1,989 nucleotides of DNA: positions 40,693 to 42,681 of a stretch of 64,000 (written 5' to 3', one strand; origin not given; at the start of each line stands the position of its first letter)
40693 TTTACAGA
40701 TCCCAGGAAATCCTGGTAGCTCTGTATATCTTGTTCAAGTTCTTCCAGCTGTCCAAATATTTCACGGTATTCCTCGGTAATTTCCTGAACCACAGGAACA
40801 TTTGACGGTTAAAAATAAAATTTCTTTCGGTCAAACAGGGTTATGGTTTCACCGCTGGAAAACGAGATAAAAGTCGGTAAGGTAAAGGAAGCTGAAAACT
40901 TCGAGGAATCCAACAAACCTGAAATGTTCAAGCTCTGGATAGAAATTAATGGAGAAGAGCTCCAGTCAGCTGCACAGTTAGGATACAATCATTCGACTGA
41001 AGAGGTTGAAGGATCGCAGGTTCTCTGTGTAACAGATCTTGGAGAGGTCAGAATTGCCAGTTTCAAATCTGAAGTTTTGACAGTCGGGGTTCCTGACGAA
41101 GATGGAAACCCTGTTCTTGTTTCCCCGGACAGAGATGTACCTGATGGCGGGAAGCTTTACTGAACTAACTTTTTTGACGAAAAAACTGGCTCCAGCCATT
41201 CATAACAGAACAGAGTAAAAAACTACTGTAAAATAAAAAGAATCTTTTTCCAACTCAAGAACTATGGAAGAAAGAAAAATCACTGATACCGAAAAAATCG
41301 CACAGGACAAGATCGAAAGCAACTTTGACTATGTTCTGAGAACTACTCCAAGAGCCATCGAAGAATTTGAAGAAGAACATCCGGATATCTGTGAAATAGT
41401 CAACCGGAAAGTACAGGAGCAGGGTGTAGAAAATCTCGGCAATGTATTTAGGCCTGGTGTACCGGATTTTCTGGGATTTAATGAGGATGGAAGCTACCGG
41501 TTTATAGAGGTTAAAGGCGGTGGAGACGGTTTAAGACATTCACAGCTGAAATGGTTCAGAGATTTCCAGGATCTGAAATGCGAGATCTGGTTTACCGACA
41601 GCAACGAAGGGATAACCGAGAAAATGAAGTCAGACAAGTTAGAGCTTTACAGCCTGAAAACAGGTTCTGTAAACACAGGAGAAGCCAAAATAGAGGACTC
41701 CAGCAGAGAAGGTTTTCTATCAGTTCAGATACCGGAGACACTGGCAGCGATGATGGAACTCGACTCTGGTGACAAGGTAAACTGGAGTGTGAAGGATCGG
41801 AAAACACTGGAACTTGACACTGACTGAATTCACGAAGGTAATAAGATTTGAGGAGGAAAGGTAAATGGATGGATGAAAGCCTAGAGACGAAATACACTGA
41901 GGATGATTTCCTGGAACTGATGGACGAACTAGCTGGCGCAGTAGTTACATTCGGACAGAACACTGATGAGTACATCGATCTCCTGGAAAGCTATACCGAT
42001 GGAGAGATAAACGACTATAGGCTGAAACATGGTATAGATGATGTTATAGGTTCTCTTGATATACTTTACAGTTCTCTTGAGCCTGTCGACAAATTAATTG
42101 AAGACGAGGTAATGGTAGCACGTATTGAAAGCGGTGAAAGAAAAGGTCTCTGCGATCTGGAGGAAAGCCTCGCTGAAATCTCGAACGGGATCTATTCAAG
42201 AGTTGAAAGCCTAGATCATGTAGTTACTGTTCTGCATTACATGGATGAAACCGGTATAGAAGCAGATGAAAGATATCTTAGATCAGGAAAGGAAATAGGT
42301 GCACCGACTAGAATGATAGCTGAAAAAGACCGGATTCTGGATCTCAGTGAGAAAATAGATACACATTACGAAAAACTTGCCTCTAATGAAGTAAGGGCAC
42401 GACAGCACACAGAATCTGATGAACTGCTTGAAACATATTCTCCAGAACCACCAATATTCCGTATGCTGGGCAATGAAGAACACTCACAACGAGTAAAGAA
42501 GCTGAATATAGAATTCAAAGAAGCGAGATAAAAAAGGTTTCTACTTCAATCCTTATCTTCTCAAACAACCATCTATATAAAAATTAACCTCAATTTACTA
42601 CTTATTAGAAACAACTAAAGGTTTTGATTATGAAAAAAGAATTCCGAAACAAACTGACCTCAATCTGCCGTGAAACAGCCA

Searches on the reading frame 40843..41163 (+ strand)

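Call 61: search_protein_families(library=pfam, proteins=[window:40843-41163:+], max_evalue=0.01)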
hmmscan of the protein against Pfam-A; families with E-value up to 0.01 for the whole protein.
window:40843-41163:+ (106 aa): 1 family
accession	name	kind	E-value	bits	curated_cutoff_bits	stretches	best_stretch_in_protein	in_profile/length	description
PF01588.26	tRNA_bind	-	3.7e-09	37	27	1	9-102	1-94/96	Putative tRNA binding domain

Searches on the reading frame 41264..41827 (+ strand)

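Call 3: search_protein_families(library=pfam, proteins=[window:41264-41827:+], max_evalue=0.1)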
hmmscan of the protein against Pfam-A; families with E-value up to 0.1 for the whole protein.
window:41264-41827:+ (187 aa): 2 families
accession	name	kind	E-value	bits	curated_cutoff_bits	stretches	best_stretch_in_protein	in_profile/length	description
PF08774.17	VRR_NUC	-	3e-09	37.4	23.8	1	61-106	59-107/116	VRR-NUC domain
PF14357.11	DUF4404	-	0.098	13.8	27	0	15-48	40-73/83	Domain of unknown function (DUF4404)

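Call 77: search_protein_families(library=ncbifam, proteins=[window:41264-41827:+], max_evalue=0.001)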
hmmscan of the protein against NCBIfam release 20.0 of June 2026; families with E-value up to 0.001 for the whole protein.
window:41264-41827:+ (187 aa): 0 families

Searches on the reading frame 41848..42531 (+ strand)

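Call 3: search_protein_families(library=pfam, proteins=[window:41848-42531:+], max_evalue=0.1)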
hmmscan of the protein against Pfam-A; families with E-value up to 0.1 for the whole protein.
window:41848-42531:+ (227 aa): 1 family
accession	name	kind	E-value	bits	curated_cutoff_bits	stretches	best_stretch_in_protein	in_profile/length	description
PF14793.11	DUF4478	-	0.077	13.4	25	0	17-63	24-70/109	Pyrimidine/purine nucleotide 5'-monophosphate nucleosidases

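Call 77: search_protein_families(library=ncbifam, proteins=[window:41848-42531:+], max_evalue=0.001)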
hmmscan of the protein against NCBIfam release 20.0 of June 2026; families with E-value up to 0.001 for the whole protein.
window:41848-42531:+ (227 aa): 0 families
